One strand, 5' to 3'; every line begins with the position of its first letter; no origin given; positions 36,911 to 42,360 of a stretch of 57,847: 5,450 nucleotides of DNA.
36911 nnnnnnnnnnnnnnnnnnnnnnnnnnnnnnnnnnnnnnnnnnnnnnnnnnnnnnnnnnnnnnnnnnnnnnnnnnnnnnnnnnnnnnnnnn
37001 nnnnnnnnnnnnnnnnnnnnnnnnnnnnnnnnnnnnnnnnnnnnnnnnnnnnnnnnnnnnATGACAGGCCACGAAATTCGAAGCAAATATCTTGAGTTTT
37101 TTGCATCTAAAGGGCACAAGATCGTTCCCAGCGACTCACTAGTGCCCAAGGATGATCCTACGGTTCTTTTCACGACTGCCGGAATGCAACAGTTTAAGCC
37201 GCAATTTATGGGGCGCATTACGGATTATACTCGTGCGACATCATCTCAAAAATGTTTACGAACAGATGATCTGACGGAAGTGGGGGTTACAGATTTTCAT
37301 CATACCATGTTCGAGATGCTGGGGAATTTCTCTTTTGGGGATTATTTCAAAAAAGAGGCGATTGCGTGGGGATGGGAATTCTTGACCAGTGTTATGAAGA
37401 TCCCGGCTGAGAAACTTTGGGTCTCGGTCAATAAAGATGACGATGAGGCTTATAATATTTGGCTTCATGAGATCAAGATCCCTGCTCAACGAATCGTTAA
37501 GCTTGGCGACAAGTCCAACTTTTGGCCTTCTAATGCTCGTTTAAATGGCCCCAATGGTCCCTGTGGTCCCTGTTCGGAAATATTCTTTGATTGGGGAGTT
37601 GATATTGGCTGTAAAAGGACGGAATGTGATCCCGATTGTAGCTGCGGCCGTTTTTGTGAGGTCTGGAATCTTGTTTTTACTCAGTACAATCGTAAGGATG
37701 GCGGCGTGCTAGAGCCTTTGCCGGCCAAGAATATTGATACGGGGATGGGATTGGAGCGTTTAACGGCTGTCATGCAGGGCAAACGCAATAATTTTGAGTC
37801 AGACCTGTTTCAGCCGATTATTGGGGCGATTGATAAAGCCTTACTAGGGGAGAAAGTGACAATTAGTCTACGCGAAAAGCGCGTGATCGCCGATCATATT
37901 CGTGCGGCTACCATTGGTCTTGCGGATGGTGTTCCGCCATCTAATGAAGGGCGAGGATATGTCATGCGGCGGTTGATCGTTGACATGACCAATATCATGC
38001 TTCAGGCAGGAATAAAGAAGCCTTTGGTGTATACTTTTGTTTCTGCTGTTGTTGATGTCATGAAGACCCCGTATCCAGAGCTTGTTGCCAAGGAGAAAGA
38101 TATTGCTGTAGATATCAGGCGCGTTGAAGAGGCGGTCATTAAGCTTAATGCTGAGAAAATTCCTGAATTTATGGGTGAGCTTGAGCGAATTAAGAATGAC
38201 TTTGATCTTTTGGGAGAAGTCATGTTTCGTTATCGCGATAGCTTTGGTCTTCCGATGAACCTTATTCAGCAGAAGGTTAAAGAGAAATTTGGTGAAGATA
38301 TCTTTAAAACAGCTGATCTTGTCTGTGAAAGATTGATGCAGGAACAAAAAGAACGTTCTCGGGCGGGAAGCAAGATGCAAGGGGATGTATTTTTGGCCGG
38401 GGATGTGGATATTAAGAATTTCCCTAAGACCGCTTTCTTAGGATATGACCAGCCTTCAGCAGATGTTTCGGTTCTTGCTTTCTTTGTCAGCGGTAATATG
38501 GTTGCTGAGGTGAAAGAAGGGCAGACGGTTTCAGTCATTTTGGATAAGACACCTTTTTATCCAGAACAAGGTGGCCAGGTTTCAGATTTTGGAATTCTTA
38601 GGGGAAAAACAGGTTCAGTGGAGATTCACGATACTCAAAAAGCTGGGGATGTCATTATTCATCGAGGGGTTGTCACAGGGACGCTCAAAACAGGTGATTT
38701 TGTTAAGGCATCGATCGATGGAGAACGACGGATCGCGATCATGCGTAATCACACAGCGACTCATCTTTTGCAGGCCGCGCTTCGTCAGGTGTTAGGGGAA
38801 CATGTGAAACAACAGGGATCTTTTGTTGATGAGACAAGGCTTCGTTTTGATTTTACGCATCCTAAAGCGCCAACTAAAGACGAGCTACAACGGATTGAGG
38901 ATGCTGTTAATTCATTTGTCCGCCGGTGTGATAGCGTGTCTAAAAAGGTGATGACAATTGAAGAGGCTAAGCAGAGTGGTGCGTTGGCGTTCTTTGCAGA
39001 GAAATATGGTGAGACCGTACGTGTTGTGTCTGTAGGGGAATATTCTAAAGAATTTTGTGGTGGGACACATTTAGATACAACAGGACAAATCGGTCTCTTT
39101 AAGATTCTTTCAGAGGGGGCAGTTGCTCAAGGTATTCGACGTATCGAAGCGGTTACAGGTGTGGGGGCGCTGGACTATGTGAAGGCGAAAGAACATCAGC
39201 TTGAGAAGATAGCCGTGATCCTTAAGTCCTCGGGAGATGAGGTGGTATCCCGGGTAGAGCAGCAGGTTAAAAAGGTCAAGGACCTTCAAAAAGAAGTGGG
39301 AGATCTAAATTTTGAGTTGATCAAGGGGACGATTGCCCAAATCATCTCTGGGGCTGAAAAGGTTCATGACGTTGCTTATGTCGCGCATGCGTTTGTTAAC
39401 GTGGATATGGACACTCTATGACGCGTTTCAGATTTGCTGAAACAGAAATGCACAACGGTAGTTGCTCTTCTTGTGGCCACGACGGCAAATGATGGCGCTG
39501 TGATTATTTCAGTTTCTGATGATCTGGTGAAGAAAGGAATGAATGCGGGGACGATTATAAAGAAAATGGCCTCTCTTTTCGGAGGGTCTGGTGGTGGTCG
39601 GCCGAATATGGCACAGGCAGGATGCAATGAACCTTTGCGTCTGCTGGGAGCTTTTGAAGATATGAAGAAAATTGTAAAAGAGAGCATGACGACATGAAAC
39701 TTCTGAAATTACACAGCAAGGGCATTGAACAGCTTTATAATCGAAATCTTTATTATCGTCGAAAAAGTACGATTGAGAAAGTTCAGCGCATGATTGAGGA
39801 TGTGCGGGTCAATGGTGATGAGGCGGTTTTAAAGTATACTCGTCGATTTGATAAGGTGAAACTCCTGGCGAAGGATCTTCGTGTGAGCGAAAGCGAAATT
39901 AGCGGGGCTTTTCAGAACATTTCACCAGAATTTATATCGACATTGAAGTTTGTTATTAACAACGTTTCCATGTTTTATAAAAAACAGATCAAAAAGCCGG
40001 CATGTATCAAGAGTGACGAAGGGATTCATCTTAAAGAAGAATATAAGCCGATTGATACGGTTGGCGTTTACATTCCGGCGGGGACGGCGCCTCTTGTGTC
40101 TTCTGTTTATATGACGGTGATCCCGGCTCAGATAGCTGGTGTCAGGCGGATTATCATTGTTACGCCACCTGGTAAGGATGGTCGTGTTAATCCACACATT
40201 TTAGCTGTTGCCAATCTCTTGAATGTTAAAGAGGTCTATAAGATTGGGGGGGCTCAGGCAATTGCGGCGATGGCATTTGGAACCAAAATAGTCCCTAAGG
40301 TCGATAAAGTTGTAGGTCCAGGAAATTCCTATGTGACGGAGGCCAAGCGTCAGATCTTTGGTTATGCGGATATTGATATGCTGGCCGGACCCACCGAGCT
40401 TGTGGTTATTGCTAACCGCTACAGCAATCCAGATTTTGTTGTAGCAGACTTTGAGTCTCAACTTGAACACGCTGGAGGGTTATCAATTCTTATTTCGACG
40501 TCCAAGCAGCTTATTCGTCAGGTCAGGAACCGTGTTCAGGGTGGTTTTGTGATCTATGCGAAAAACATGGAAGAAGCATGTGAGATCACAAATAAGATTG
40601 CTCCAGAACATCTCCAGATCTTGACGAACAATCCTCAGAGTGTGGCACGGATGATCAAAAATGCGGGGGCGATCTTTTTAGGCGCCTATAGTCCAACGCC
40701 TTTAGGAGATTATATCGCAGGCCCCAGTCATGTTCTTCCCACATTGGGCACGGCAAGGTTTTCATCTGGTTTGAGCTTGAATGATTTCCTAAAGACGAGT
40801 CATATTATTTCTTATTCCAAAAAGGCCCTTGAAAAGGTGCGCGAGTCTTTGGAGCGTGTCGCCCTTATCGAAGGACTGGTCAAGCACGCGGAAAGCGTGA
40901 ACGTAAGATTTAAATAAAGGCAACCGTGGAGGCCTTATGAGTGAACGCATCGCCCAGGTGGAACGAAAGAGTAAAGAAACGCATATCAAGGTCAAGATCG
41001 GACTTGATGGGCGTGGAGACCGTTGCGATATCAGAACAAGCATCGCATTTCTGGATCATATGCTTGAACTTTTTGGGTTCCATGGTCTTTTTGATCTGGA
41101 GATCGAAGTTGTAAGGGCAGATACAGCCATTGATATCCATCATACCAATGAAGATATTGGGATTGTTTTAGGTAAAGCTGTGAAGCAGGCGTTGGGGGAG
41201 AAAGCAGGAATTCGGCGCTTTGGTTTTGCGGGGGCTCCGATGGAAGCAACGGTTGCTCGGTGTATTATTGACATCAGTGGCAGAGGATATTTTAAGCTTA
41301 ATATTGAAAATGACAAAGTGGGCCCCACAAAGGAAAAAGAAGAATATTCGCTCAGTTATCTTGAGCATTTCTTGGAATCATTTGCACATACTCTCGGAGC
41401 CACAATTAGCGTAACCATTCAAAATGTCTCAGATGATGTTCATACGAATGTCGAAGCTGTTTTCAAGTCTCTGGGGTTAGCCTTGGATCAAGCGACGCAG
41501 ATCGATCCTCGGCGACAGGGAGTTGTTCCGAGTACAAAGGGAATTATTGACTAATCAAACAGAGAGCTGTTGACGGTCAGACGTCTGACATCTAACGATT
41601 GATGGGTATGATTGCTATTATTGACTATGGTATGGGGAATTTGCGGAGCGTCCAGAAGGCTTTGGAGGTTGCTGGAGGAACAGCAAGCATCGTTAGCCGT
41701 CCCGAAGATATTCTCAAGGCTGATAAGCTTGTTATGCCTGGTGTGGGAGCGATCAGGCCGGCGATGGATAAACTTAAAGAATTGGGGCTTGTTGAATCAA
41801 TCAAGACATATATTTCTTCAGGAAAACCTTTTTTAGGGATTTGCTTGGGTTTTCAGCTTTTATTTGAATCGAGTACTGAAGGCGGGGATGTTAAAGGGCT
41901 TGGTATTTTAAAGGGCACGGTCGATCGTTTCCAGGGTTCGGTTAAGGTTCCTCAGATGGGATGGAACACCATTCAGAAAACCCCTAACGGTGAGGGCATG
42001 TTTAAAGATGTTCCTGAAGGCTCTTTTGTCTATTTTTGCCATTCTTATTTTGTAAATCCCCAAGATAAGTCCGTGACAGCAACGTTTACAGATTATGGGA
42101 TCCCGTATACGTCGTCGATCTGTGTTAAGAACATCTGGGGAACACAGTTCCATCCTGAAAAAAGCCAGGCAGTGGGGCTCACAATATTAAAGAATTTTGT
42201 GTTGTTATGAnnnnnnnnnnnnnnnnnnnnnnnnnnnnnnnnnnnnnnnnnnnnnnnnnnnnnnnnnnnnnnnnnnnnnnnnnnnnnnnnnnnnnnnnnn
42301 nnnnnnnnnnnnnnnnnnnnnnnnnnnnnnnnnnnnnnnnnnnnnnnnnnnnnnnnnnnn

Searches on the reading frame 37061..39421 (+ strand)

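Call 35: search_protein_families(library=pfam, proteins=[window:37061-39421:+], max_evalue=0.001)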
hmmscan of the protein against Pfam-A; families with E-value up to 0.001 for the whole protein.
window:37061-39421:+ (786 aa): 2 families
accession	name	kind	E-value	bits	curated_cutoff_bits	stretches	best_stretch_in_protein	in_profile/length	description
PF01411.24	tRNA-synt_2c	-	2e-166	555.2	30.3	1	5-556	1-552/552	tRNA synthetases class II (A)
PF07973.19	tRNA_SAD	-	2.5e-17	63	24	1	653-696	1-44/44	Threonyl and Alanyl tRNA synthetase second additional domain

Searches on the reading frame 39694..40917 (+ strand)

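Call 35: search_protein_families(library=pfam, proteins=[window:39694-40917:+], max_evalue=0.001)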
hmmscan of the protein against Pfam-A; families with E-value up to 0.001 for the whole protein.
window:39694-40917:+ (407 aa): 1 family
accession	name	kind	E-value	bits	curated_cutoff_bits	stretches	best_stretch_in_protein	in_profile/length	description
PF00815.25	Histidinol_dh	-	6.7e-144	480.3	27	1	24-406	9-411/411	Histidinol dehydrogenase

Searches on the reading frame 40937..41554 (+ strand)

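Call 35: search_protein_families(library=pfam, proteins=[window:40937-41554:+], max_evalue=0.001)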
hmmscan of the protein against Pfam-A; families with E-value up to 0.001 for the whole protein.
window:40937-41554:+ (205 aa): 1 family
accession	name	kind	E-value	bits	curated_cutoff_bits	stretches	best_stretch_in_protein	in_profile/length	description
PF00475.24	IGPD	-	7.5e-45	153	27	1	34-183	1-144/144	Imidazoleglycerol-phosphate dehydratase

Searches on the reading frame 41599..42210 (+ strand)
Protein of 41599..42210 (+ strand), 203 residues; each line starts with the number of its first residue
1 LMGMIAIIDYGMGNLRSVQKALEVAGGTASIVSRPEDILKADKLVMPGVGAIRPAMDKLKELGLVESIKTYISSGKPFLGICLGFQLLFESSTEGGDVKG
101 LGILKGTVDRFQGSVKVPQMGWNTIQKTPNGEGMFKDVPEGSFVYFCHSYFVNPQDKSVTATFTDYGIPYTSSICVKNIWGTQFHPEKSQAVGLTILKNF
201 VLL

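Call 35: search_protein_families(library=pfam, proteins=[window:41599-42210:+], max_evalue=0.001)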
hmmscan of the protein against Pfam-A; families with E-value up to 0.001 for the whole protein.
window:41599-42210:+ (203 aa): 4 families
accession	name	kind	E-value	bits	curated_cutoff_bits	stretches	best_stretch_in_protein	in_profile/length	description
PF00117.34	GATase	-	8.8e-20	71.6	22.8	1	7-201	2-187/190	Glutamine amidotransferase class-I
PF07685.20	GATase_3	-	1.8e-08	34.7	27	1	22-108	19-115/196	CobB/CobQ-like glutamine amidotransferase domain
PF01174.25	SNO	-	2.6e-08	34.4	27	1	13-111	6-103/188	SNO glutamine amidotransferase family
PF07722.19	Peptidase_C26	-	0.00012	22.4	20.5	1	68-187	98-219/219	Peptidase C26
